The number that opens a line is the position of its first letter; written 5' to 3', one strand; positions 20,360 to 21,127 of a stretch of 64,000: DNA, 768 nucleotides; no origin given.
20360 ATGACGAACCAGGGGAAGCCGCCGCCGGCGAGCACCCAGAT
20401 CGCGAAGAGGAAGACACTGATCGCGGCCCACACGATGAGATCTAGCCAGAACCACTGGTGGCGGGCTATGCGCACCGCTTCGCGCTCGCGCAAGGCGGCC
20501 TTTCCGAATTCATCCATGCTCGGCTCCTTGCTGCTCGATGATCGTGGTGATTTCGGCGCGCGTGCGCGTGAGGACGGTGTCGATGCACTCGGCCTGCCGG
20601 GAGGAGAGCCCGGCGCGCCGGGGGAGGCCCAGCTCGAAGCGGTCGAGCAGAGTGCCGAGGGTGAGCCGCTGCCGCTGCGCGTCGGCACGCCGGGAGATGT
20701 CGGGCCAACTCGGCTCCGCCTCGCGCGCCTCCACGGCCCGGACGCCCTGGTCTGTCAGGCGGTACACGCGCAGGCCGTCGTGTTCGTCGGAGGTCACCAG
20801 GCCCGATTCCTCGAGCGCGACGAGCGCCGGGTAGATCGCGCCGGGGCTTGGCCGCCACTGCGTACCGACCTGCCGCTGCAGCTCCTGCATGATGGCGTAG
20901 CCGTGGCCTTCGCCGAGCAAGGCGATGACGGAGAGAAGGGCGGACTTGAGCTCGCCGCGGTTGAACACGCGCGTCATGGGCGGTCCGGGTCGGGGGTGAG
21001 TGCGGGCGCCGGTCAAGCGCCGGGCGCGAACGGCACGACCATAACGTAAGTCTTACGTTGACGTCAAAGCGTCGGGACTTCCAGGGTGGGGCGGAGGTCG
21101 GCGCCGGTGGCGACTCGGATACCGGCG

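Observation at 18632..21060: PadR-2TM operon with two copies of the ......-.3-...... palindrome, one of them in the promoter region of a B12-binding radical SAM gene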

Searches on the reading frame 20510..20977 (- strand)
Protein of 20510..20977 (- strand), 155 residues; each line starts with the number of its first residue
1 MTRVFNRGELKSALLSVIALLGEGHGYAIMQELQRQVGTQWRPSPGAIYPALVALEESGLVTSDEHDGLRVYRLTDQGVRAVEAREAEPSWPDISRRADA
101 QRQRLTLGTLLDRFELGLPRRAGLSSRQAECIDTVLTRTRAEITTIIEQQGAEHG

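Call 8: search_protein_families(library=pfam, proteins=[window:20510-20977:-], max_evalue=0.01)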
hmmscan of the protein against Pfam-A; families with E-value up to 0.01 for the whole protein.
window:20510-20977:- (155 aa): 3 families
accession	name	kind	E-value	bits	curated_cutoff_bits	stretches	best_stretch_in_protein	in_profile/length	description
PF03551.20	PadR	-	7.8e-16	58.3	27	1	14-83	1-74/75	Transcriptional regulator PadR-like family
PF07381.18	EarA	-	0.00046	20.4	22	1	49-83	53-88/90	EarA-like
PF04458.17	DUF505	-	0.0068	15.3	28.7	1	40-87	359-408/622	Protein of unknown function (DUF505)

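Call 9: find_homologous_proteins(query=window:20510-20977:-, max_evalue=0.00001)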
Query window:20510-20977:- (155 aa): 271 proteins with E <= 0.00001 among 525 candidates; the best 120 are listed.
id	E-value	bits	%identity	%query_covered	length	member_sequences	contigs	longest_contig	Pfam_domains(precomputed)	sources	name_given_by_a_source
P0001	2.7e-94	331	100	100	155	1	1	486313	PF03551.21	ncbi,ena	-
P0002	3.1e-79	282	88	100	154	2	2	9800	PF03551.21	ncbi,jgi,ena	-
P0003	6.5e-78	278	87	100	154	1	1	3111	PF03551.21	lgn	-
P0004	8.4e-70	251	79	100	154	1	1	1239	PF03551.21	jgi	jgi:DNA-binding PadR family transcriptional regulator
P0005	9.3e-69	248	79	100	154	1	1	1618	PF03551.21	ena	-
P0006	1.2e-68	248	76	100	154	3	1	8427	PF03551.21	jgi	-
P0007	2.4e-68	247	76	100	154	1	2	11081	PF03551.21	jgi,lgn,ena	jgi:DNA-binding PadR family transcriptional regulator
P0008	6.5e-68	245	75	100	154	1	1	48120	PF03551.21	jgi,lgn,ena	-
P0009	9.7e-68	245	77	100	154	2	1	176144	PF03551.21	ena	-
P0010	1.1e-67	245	77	100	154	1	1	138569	PF03551.21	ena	-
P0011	4.3e-67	243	76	100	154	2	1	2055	PF03551.21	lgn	-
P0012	5.5e-67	242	75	100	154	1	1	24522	PF03551.21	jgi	jgi:DNA-binding PadR family transcriptional regulator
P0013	9.9e-67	241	75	100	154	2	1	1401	PF03551.21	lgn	-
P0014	1.3e-66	241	75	100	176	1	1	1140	PF03551.21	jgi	jgi:DNA-binding PadR family transcriptional regulator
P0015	2.4e-66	240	75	100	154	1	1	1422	PF03551.21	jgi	jgi:DNA-binding PadR family transcriptional regulator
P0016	2.9e-66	240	74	100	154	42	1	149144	PF03551.21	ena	-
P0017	4.0e-66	239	74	100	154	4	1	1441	PF03551.21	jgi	jgi:DNA-binding PadR family transcriptional regulator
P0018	5.4e-66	239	75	100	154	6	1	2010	PF03551.21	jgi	jgi:DNA-binding PadR family transcriptional regulator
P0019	5.4e-66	239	75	100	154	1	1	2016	PF03551.21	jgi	jgi:DNA-binding PadR family transcriptional regulator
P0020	5.7e-66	239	74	100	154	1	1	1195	PF03551.21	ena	-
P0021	5.9e-66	239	75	100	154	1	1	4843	PF03551.21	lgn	-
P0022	1.4e-65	238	74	100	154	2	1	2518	PF03551.21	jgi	jgi:DNA-binding PadR family transcriptional regulator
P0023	1.6e-65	237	74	100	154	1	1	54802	PF03551.21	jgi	jgi:DNA-binding PadR family transcriptional regulator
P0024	2.5e-65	237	74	100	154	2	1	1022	PF03551.21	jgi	jgi:DNA-binding PadR family transcriptional regulator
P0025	2.6e-65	237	75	100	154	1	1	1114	PF03551.21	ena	-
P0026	2.7e-65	237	73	100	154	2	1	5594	PF03551.21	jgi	jgi:DNA-binding PadR family transcriptional regulator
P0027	4.0e-65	236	74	100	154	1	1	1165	PF03551.21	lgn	-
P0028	6.4e-65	236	75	100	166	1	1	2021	PF03551.21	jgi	jgi:DNA-binding PadR family transcriptional regulator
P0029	8.7e-65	235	74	100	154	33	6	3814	PF03551.21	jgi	jgi:DNA-binding PadR family transcriptional regulator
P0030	9.3e-65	235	75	100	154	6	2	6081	PF03551.21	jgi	jgi:DNA-binding PadR family transcriptional regulator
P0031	9.7e-65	235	74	100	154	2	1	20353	PF03551.21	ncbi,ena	-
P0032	1.5e-64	234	74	100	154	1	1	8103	PF03551.21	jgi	jgi:DNA-binding PadR family transcriptional regulator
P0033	1.6e-64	234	74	100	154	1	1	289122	PF03551.21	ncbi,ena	-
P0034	1.8e-64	234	74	100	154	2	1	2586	PF03551.21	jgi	jgi:DNA-binding PadR family transcriptional regulator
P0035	2.4e-64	234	74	100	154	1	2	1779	PF03551.21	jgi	jgi:DNA-binding PadR family transcriptional regulator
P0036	2.5e-64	234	74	100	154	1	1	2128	PF03551.21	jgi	jgi:DNA-binding PadR family transcriptional regulator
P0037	3.3e-64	233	73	100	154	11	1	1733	PF03551.21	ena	-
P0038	3.7e-64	233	74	100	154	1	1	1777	PF03551.21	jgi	jgi:DNA-binding PadR family transcriptional regulator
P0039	4.0e-64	233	74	100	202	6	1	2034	PF03551.21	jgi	jgi:DNA-binding PadR family transcriptional regulator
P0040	5.3e-64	233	74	100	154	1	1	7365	PF03551.21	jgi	jgi:DNA-binding PadR family transcriptional regulator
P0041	8.4e-64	232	72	100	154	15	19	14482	PF03551.21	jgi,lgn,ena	-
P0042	8.5e-64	232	74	100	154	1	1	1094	PF03551.21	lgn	-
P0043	9.8e-64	232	73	100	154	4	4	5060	PF03551.21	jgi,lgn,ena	jgi:DNA-binding PadR family transcriptional regulator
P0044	1.4e-63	231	75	100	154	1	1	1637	PF03551.21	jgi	-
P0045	1.4e-63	231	72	100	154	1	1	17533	PF03551.21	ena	-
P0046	1.6e-63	231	74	100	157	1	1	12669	PF03551.21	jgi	jgi:hypothetical protein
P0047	1.6e-63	231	73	100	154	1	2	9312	PF03551.21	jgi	jgi:DNA-binding PadR family transcriptional regulator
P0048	1.7e-63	231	74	100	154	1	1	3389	PF03551.21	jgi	jgi:DNA-binding PadR family transcriptional regulator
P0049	2.0e-63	231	72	100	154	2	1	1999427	PF03551.21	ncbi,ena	-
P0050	2.3e-63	230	74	100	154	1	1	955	PF03551.21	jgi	jgi:DNA-binding PadR family transcriptional regulator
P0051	2.7e-63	230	72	100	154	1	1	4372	PF03551.21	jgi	jgi:DNA-binding PadR family transcriptional regulator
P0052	2.9e-63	230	74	100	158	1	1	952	PF03551.21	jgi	jgi:DNA-binding PadR family transcriptional regulator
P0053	3.1e-63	230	72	100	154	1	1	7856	PF03551.21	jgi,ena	-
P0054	3.5e-63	230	72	100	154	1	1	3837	PF03551.21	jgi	jgi:DNA-binding PadR family transcriptional regulator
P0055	3.7e-63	230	73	100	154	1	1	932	PF03551.21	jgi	jgi:DNA-binding PadR family transcriptional regulator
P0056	4.1e-63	230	72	100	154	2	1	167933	PF03551.21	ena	-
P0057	7.8e-63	229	71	100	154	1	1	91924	PF03551.21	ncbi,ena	-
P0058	7.9e-63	229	72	100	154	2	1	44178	PF03551.21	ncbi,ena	-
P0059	1.3e-62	228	72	100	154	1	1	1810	PF03551.21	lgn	-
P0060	1.3e-62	228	72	100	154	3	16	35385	PF03551.21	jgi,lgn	-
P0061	1.9e-62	227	73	100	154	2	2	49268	PF03551.21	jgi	jgi:DNA-binding PadR family transcriptional regulator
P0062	2.2e-62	227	74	100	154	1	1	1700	PF03551.21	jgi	jgi:DNA-binding PadR family transcriptional regulator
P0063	2.6e-62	227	72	100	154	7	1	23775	PF03551.21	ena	-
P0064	3.0e-62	227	71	100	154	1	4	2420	PF03551.21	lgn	-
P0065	3.0e-62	227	72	100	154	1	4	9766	PF03551.21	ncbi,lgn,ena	-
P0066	3.6e-62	227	72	100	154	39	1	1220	PF03551.21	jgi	jgi:DNA-binding PadR family transcriptional regulator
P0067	3.9e-62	226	73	100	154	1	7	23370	PF03551.21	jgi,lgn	jgi:DNA-binding PadR family transcriptional regulator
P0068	3.9e-62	226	73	100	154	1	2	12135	PF03551.21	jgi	jgi:DNA-binding PadR family transcriptional regulator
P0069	4.3e-62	226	72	100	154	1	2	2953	PF03551.21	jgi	jgi:DNA-binding PadR family transcriptional regulator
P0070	6.4e-62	226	72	100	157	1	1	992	PF03551.21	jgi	jgi:DNA-binding PadR family transcriptional regulator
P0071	6.7e-62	226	72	100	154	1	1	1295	PF03551.21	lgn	-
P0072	8.7e-62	225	72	100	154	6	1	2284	PF03551.21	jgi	jgi:DNA-binding PadR family transcriptional regulator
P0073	1.0e-61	225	72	100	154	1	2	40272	PF03551.21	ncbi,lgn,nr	ncbi:MAG: PadR family transcriptional regulator [Actinobacteria bacterium]|nr:PadR family transcript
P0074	1.2e-61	225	72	100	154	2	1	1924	PF03551.21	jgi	-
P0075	1.3e-61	225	71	100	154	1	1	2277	PF03551.21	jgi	jgi:DNA-binding PadR family transcriptional regulator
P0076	1.3e-61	225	71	100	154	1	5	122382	PF03551.21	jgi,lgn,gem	-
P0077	2.3e-61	224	72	100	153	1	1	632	PF03551.21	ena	-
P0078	2.8e-61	224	72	100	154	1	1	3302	PF03551.21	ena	-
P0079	4.8e-61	223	72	100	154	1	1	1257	PF03551.21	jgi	jgi:DNA-binding transcriptional ArsR family regulator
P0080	4.9e-61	223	73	100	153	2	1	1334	PF03551.21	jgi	jgi:DNA-binding PadR family transcriptional regulator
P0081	6.9e-61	222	72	100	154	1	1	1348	PF03551.21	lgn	-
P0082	7.7e-61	222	71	100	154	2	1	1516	PF03551.21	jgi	jgi:DNA-binding PadR family transcriptional regulator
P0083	7.9e-61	222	71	100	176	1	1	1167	PF03551.21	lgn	-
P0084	1.9e-60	221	72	100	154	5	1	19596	PF03551.21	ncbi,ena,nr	ncbi:MAG TPA: PadR family transcriptional regulator [Thermoleophilia bacterium]|nr:PadR family trans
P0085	2.1e-60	221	69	99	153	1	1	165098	PF03551.21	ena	-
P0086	6.0e-60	219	73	100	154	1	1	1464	PF03551.21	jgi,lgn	jgi:DNA-binding PadR family transcriptional regulator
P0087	8.8e-60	219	70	100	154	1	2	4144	PF03551.21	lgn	-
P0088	9.4e-60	219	70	100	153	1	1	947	PF03551.21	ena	-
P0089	1.5e-59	218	70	100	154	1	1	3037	PF03551.21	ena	-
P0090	1.5e-59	218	70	100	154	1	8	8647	PF03551.21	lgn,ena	-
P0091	6.5e-59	216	67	100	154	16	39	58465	PF03551.21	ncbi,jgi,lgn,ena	jgi:DNA-binding PadR family transcriptional regulator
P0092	2.4e-58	214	68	100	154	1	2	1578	PF03551.21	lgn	-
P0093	1.5e-57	212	68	100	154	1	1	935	PF03551.21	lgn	-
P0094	9.6e-57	209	68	100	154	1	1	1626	PF03551.21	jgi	jgi:DNA-binding PadR family transcriptional regulator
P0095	4.0e-56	207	66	96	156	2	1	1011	PF03551.21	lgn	-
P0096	4.6e-56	207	65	97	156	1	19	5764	PF03551.21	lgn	-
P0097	8.1e-56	206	67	95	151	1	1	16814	PF03551.21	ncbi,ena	-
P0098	1.4e-55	205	66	96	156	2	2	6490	PF03551.21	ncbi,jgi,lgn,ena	ncbi:MAG: PadR family transcriptional regulator [Thermoleophilia bacterium]|jgi:DNA-binding PadR fam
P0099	3.5e-50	188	59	100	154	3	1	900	PF03551.21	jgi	jgi:DNA-binding PadR family transcriptional regulator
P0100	4.1e-50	187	61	97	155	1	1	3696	PF03551.21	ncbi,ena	-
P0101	1.8e-49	185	63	96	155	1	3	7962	PF03551.21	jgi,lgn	jgi:DNA-binding PadR family transcriptional regulator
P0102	5.8e-49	184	60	100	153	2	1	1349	PF03551.21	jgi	jgi:DNA-binding PadR family transcriptional regulator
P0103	2.2e-48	182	60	96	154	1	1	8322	PF03551.21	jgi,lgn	jgi:DNA-binding PadR family transcriptional regulator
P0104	2.3e-48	182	71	81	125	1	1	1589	PF03551.21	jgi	jgi:DNA-binding PadR family transcriptional regulator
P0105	3.5e-47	178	65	80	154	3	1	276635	PF03551.21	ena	-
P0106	4.4e-47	178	59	96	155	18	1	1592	PF03551.21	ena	-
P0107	5.0e-47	178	58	100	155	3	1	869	PF03551.21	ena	-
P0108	8.7e-47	177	58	100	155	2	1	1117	PF03551.21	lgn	-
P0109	2.3e-46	175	58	96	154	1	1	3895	PF03551.21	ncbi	-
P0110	7.1e-45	171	56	96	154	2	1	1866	PF03551.21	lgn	-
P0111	4.6e-44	168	69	82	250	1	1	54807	PF13239.12,PF03551.21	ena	-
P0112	5.0e-44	168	55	100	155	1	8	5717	PF03551.21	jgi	jgi:DNA-binding PadR family transcriptional regulator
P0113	1.1e-42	163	55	99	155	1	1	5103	PF03551.21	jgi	jgi:DNA-binding PadR family transcriptional regulator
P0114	1.7e-42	163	54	100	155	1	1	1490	PF03551.21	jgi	jgi:DNA-binding PadR family transcriptional regulator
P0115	1.8e-40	156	57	96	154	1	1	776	PF03551.21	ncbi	-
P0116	8.2e-39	151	58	78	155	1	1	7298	PF03551.21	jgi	jgi:DNA-binding PadR family transcriptional regulator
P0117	1.5e-37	147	51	100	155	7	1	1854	PF03551.21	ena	-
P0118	5.8e-37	145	48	96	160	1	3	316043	PF03551.21,PF07381.18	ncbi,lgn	-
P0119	2.4e-36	143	50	96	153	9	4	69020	PF03551.21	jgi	-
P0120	4.9e-36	142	49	96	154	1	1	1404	PF03551.21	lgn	-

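Call 11: find_related_loci(query=A1, collection=genome_contigs, flank=4000)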
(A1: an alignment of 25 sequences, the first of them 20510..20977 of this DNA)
Query A1 (155 aa) in genome_contigs; peptide patterns used: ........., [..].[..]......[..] (x = any residue, [..] = any of these).
540 stretches matched a pattern; 428 encode a relative of the query (tblastn E <= 1e-3); the best 80 are kept; 80 distinct loci.
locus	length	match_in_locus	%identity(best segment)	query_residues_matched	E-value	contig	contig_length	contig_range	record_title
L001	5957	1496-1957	88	1-155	3e-85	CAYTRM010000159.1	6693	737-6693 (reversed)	MAG TPA_asm: uncultured Thermoleophilia bacterium isolate SRP178699_co1_90 genome assembly, contig: NODE_16501_length_66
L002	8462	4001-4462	77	1-155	1e-74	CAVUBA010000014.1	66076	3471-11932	MAG: uncultured Thermoleophilia bacterium isolate MFD02134.bin.2.57 genome assembly, contig: contig_29401, whole genome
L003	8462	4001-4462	75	1-155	3e-73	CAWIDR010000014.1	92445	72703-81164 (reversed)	MAG: uncultured Thermoleophilia bacterium isolate MFD05442.bin.2.93 genome assembly, contig: contig_26388, whole genome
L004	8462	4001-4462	74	1-155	2e-70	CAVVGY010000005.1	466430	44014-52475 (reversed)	MAG: uncultured Thermoleophilia bacterium isolate MFD02979.bin.2.115 genome assembly, contig: contig_16451, whole genome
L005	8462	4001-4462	74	1-155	1e-70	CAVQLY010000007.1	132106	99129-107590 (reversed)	MAG: uncultured Thermoleophilia bacterium isolate MFD02979.bin.3.261 genome assembly, contig: contig_20867, whole genome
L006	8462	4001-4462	74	1-155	9e-69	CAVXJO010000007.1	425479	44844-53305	MAG: uncultured Thermoleophilia bacterium isolate MFD05684.bin.1.282 genome assembly, contig: contig_37060, whole genome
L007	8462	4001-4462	73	1-155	1e-68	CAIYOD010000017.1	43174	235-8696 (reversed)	MAG: uncultured Thermoleophilia bacterium isolate Loclat_bin-16816 genome assembly, contig: bin-16816:017/188, whole gen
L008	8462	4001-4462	71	1-155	3e-68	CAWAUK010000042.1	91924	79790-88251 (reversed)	MAG: uncultured Thermoleophilia bacterium isolate MFD02134.bin.3.466 genome assembly, contig: contig_48099, whole genome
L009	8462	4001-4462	72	1-155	3e-68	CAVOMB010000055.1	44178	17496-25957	MAG: uncultured Thermoleophilia bacterium isolate MFD10097.bin.2.18 genome assembly, contig: contig_21102, whole genome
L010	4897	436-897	72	1-155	3e-68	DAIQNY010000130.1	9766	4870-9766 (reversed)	MAG TPA_asm: Actinomycetota bacterium isolate CTOTU7608 NODE_10990_length_9766_cov_6.789723, whole genome shotgun sequen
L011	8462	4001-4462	71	1-155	3e-68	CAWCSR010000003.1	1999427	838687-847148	MAG: uncultured Thermoleophilia bacterium isolate MFD04428.bin.2.40 genome assembly, contig: contig_23250, whole genome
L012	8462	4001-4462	72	1-155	1e-67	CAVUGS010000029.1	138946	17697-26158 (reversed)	MAG: uncultured Thermoleophilia bacterium isolate MFD02159.bin.2.70 genome assembly, contig: contig_8470, whole genome s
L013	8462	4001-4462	72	1-155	3e-67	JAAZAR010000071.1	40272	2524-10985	MAG: Actinomycetota bacterium isolate AS06rmzACSIP_445 519853_AS06, whole genome shotgun sequence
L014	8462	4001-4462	75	1-155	2e-66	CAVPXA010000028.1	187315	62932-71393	MAG: uncultured Thermoleophilia bacterium isolate MFD00032.bin.2.227 genome assembly, contig: contig_70454, whole genome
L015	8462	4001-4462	73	1-155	1e-64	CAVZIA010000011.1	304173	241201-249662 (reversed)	MAG: uncultured Thermoleophilia bacterium isolate MFD02416.bin.2.102 genome assembly, contig: contig_30380, whole genome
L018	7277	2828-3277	58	1-149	2e-51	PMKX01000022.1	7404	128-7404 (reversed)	MAG: Actinomycetota bacterium isolate fen_672 73.20120600_E1D.40_contig_28126, whole genome shotgun sequence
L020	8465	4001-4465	49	1-155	7e-42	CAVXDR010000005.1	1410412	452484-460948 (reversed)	MAG: uncultured Actinomycetes bacterium isolate MFD02138.bin.2.13 genome assembly, contig: contig_8272, whole genome sho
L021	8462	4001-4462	49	1-153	5e-41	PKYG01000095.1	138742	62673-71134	MAG: Actinomycetota bacterium isolate palsa_647 73.20120500_P19.4_contig_11, whole genome shotgun sequence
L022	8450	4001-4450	50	1-149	1e-40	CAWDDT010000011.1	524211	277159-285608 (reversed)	MAG: uncultured bacterium isolate MFD05684.bin.2.275 genome assembly, contig: contig_66443, whole genome shotgun sequenc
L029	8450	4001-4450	49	1-149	1e-39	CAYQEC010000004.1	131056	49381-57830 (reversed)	MAG TPA_asm: uncultured Acidimicrobiaceae bacterium isolate binchicken_co89_652 genome assembly, contig: NODE_74_length_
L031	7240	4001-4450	45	1-149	1e-38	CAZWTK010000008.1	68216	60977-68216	MAG TPA_asm: uncultured Gaiellales bacterium isolate binchicken_co94_336 genome assembly, contig: NODE_424_length_68216_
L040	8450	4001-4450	45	1-149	2e-37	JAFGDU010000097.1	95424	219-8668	MAG: Actinomycetota bacterium isolate Zod_Metabat.1188 k87_8040317, whole genome shotgun sequence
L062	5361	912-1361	45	1-153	3e-33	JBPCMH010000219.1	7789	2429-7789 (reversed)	MAG: Acidimicrobiales bacterium isolate TH_ant_mag_99 S1Ck127_1391049_flag_0_multi_4.9932_len_7789, whole genome shotgun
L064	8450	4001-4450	47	1-150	4e-32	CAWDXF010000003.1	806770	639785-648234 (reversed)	MAG: uncultured Microthrixaceae bacterium isolate MFD04212.bin.2.37 genome assembly, contig: contig_6263, whole genome s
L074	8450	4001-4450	43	1-150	1e-27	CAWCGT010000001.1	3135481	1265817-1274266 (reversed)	MAG: uncultured Microthrixaceae bacterium isolate MFD01275.bin.2.1 genome assembly, contig: contig_4380, whole genome sh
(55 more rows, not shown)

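Call 15: search_protein_families(library=ncbifam, proteins=[window:20510-20977:-], max_evalue=0.001)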
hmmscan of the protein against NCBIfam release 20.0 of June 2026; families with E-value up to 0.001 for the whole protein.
window:20510-20977:- (155 aa): 4 families
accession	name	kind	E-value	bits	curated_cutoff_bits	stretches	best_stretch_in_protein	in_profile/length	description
TIGR03433.1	padR_acidobact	paralog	9.5e-10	38.5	101.8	1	8-87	3-86/101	PadR family transcriptional regulator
NF006931.0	PRK09416.1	equivalog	3.1e-08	33.9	112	1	12-88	43-121/135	PadR family transcriptional regulator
NF053635.1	TransRegRv3488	equivalog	9.2e-06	25.8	140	1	25-84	23-83/98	Rv3488 family transcriptional regulator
NF050184.1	VpaChn25_0724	subfamily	9e-05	22.6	65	1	44-86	36-78/88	VpaChn25_0724 family phage protein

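Call 22: search_solved_structures(query=window:20510-20977:-, max_evalue=0.01)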
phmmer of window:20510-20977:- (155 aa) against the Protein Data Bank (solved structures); distinct sequences matched with E-value up to 0.01: 6.
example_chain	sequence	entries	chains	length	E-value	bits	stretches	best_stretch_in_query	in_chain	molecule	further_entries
5zhc_A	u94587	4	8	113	1.9e-05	27.9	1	4-82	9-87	Transcriptional regulator | Transcriptional regulator Rv3488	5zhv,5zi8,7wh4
4ejo_A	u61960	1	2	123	0.0025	21.1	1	7-91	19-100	Transcriptional regulator, PadR-like family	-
6qfd_A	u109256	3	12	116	0.0026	21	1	15-103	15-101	DNA-binding protein | hsRosR DNA binding protein | DNA binding protein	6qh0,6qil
6qua_A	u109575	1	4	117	0.0026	21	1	15-103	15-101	hsRosR-DNA binding protein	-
6ez1_A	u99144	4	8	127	0.0032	20.7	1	15-103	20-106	DNA binding protein | HALOPHILIC WINGED-HELIX-TURN-HELIX DNA BINDING PROTEIN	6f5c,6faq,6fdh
2esh_A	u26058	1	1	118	0.0038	20.5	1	10-105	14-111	conserved hypothetical protein TM0937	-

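Call 50: search_protein_families(library=pfam, proteins=[L018:3563-4432:+, L021:4760-5596:+, L029:4727-5551:+, L040:4733-5548:+, L062:1658-2494:+, L020:4867-5751:+, L031:5012-5881:+, L022:4734-5069:+, L064:4760-5794:+, L074:4795-5751:+], max_evalue=0.01)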
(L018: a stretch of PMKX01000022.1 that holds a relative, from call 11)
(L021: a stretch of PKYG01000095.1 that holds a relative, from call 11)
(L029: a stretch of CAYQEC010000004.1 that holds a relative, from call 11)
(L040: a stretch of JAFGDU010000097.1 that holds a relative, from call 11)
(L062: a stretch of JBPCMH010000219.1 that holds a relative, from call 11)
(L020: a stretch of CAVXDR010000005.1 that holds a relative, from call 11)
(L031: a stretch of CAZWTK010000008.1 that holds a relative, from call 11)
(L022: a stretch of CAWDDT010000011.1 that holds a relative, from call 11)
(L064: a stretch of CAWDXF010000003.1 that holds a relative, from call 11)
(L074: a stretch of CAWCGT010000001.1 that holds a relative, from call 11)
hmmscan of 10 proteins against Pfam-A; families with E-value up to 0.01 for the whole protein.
L018:3563-4432:+ (290 aa): 2 families
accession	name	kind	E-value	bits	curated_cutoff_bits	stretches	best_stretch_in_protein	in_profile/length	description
PF13796.11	Sensor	-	7.1e-32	111.1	28.2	1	29-207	1-162/162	Putative sensor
PF03551.20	PadR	-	0.0029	18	27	1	226-288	7-74/75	Transcriptional regulator PadR-like family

L021:4760-5596:+ (279 aa): 1 family
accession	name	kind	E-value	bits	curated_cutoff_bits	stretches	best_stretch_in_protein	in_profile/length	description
PF13796.11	Sensor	-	3.1e-28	99.3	28.2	1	29-203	1-159/162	Putative sensor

L029:4727-5551:+ (275 aa): 1 family
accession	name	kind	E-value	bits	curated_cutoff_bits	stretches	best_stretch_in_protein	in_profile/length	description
PF13796.11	Sensor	-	2.9e-32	112.4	28.2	1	20-198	1-162/162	Putative sensor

L040:4733-5548:+ (272 aa): 1 family
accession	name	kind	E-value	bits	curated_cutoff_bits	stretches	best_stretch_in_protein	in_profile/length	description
PF13796.11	Sensor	-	1.5e-33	116.6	28.2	1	19-197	1-162/162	Putative sensor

L062:1658-2494:+ (279 aa): 1 family
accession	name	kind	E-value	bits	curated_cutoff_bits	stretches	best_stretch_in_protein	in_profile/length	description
PF11583.14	AurF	-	5.4e-38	131.2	29.6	1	7-275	8-282/282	P-aminobenzoate N-oxygenase AurF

L020:4867-5751:+ (295 aa): 1 family
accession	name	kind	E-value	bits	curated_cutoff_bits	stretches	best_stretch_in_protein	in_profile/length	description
PF13796.11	Sensor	-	3.2e-22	79.7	28.2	1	34-204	1-157/162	Putative sensor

L031:5012-5881:+ (290 aa): 1 family
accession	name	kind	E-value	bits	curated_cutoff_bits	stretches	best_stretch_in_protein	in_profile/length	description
PF13796.11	Sensor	-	2.3e-32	112.7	28.2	1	29-208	1-162/162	Putative sensor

L022:4734-5069:+ (112 aa): 0 families

L064:4760-5794:+ (345 aa): 0 families

L074:4795-5751:+ (319 aa): 3 families
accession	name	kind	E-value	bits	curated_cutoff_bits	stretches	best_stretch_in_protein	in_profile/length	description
PF00990.26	GGDEF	-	1.2e-32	113.3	23.8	1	165-315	1-158/161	Diguanylate cyclase, GGDEF domain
PF01590.32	GAF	-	1.7e-18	67.9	22.4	1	27-158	2-132/133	GAF domain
PF13185.12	GAF_2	-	2.5e-09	37.9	28.6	1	27-155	4-131/136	GAF domain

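Call 56: predict_structure(alignment_id=A1)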
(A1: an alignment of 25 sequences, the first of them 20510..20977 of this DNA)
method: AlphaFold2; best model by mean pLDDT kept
length: 155 residues; sequences in the alignment: 25
mean_pLDDT: 83.7   pTM: 0.62
mean pLDDT of the five models: 83.7, 83.4, 82.0, 81.3, 80.6
residues with pLDDT >= 90: 63; 70-90: 71; 50-70: 18; < 50: 3
segments of 3 or more residues with pLDDT < 50: none
pLDDT, mean of each block of 10 residues (from residue 1): 79 94 92 87 87 96 93 95 79 86 68 77 76 84 79 50
secondary structure, 60 per line:
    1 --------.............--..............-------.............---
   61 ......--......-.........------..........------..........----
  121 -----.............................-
elements in order: H9-21 H26-37 H45-57 E61-66 E69-74 H76-84 H91-100 H107-116 H126-154
